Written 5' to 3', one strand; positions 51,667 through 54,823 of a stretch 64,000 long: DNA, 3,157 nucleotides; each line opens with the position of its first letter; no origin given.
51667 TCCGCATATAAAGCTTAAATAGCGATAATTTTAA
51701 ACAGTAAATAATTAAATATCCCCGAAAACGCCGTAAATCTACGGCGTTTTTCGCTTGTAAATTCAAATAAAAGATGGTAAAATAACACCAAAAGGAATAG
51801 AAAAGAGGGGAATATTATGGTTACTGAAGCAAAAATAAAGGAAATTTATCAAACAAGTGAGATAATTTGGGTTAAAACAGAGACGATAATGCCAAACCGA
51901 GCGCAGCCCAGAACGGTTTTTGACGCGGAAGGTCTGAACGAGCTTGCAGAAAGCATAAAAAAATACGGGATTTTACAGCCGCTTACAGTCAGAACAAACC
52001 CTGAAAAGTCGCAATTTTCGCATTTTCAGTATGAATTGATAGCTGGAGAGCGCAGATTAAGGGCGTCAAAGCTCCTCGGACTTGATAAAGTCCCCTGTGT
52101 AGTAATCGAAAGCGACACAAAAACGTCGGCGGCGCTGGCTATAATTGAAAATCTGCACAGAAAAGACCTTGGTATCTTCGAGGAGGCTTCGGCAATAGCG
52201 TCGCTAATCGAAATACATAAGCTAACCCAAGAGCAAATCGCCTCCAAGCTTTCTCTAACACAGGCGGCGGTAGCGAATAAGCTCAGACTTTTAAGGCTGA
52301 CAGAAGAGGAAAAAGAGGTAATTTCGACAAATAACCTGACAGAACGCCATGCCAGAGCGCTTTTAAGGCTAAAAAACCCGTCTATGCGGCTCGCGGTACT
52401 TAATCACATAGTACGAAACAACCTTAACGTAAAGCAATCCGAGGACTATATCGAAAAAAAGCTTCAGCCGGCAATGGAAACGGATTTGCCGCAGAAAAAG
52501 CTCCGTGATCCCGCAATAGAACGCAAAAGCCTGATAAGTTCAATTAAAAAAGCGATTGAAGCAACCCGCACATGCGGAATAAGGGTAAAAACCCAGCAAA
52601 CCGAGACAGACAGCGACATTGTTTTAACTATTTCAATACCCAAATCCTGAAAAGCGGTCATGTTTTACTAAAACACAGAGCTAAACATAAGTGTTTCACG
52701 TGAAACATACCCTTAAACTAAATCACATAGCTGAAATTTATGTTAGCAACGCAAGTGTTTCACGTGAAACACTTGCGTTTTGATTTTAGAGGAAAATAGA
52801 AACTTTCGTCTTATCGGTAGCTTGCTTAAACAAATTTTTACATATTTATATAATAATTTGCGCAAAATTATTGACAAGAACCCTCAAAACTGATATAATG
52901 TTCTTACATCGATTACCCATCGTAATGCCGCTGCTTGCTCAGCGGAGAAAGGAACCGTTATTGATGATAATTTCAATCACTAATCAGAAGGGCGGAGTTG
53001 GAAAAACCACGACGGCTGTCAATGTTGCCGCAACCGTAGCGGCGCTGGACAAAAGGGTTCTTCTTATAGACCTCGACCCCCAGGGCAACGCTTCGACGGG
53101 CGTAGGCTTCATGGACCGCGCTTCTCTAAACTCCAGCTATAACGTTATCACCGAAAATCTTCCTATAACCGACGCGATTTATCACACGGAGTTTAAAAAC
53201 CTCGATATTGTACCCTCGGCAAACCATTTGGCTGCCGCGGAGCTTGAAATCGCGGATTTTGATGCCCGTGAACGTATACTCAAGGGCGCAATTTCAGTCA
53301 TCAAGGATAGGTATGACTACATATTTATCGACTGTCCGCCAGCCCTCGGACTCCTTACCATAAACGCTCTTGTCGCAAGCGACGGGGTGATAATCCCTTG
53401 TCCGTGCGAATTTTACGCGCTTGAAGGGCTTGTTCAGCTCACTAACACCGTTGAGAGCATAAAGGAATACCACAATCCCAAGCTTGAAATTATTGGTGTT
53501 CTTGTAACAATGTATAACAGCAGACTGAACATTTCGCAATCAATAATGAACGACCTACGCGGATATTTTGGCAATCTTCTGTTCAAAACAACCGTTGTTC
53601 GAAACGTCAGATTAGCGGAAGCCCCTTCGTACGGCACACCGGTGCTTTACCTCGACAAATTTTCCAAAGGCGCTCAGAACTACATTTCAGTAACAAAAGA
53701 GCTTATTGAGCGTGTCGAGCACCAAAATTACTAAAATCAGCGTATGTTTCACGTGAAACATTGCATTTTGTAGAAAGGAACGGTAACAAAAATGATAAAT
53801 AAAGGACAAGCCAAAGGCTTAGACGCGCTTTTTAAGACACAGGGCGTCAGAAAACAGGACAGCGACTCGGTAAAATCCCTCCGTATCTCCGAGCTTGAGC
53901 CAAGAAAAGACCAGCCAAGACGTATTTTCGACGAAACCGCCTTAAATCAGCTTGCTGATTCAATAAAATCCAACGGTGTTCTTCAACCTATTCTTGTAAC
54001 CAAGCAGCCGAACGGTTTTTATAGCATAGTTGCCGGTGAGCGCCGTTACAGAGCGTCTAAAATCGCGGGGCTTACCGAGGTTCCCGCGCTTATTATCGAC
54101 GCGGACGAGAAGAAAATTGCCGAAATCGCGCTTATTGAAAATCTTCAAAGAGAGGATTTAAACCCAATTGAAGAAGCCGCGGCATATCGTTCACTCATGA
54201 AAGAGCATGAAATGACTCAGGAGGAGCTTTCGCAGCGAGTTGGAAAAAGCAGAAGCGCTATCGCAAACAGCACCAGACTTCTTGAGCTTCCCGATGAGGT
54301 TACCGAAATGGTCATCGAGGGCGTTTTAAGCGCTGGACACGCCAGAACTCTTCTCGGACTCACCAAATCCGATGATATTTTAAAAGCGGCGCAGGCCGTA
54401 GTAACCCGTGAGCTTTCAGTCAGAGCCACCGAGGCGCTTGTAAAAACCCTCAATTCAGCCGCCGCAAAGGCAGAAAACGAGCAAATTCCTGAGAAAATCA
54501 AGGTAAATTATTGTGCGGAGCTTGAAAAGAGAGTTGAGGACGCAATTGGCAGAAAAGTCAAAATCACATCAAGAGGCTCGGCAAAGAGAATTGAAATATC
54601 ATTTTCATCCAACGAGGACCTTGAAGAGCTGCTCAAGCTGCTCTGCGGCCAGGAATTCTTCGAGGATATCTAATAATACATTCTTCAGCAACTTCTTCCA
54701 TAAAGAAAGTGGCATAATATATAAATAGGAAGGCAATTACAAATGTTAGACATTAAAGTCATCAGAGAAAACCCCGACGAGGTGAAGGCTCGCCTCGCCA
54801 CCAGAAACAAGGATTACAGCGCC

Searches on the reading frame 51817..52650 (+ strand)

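Call 50: search_protein_families(library=pfam, proteins=[window:51817-52650:+])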
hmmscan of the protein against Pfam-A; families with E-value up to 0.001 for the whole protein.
window:51817-52650:+ (277 aa): 3 families
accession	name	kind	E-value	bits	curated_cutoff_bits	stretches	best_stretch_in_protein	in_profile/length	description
PF17762.8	HTH_ParB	-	5.4e-28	97.6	22.6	1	116-215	1-100/102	ParB HTH domain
PF02195.25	ParB_N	-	2e-27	95.5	26.3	1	18-114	5-95/95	ParB N-terminal domain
PF13744.12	HTH_37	-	0.00046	20.4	27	0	124-156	20-52/80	Helix-turn-helix domain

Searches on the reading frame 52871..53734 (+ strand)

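Call 50: search_protein_families(library=pfam, proteins=[window:52871-53734:+])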
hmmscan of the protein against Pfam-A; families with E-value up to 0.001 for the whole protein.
window:52871-53734:+ (287 aa): 7 families
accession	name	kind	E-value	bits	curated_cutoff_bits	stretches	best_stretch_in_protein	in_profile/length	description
PF13614.12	AAA_31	-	2e-63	214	27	1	33-207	3-177/177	AAA domain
PF01656.29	CbiA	-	8.3e-26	90.8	25.4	1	34-258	1-125/125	CobQ/CobB/MinD/ParA nucleotide binding domain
PF10609.15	ParA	-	1.1e-09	38.5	27.1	1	33-179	5-146/246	NUBPL iron-transfer P-loop NTPase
PF09140.17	MipZ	-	1.6e-09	37.9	20.7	1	33-189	2-141/262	ATPase MipZ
PF06564.18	CBP_BcsQ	-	1.7e-08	34.7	21.3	1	33-173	3-141/234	Cellulose biosynthesis protein BcsQ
PF02374.21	ArsA_ATPase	-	7.7e-07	29.1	24.3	1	39-77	8-46/305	Anion-transporting ATPase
PF00142.24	Fer4_NifH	-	2.5e-05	24.3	25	1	39-75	7-43/271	4Fe-4S iron sulfur cluster binding proteins, NifH/frxC family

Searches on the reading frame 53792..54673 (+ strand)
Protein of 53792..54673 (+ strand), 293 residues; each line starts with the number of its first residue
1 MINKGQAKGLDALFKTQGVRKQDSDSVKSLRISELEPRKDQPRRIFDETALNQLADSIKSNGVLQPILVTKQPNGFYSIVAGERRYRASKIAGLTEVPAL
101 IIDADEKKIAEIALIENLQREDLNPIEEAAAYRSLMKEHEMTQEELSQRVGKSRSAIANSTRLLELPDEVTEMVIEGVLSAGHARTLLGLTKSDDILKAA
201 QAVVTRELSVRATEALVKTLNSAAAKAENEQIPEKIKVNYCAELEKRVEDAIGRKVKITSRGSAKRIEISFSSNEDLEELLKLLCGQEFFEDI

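Call 50: search_protein_families(library=pfam, proteins=[window:53792-54673:+])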
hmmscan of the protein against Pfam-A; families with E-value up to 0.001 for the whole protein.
window:53792-54673:+ (293 aa): 4 families
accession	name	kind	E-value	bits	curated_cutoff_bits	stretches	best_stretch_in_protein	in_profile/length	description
PF17762.8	HTH_ParB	-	9.2e-38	128.9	22.6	1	121-221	1-101/102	ParB HTH domain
PF02195.25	ParB_N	-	5.4e-31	107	26.3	1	26-119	2-95/95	ParB N-terminal domain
PF01381.28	HTH_3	-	0.00037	20.9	23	0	133-158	2-27/55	Helix-turn-helix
PF23552.2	ParB_C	-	0.00055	19.8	23.8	0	242-284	6-49/50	ParB dimerisation domain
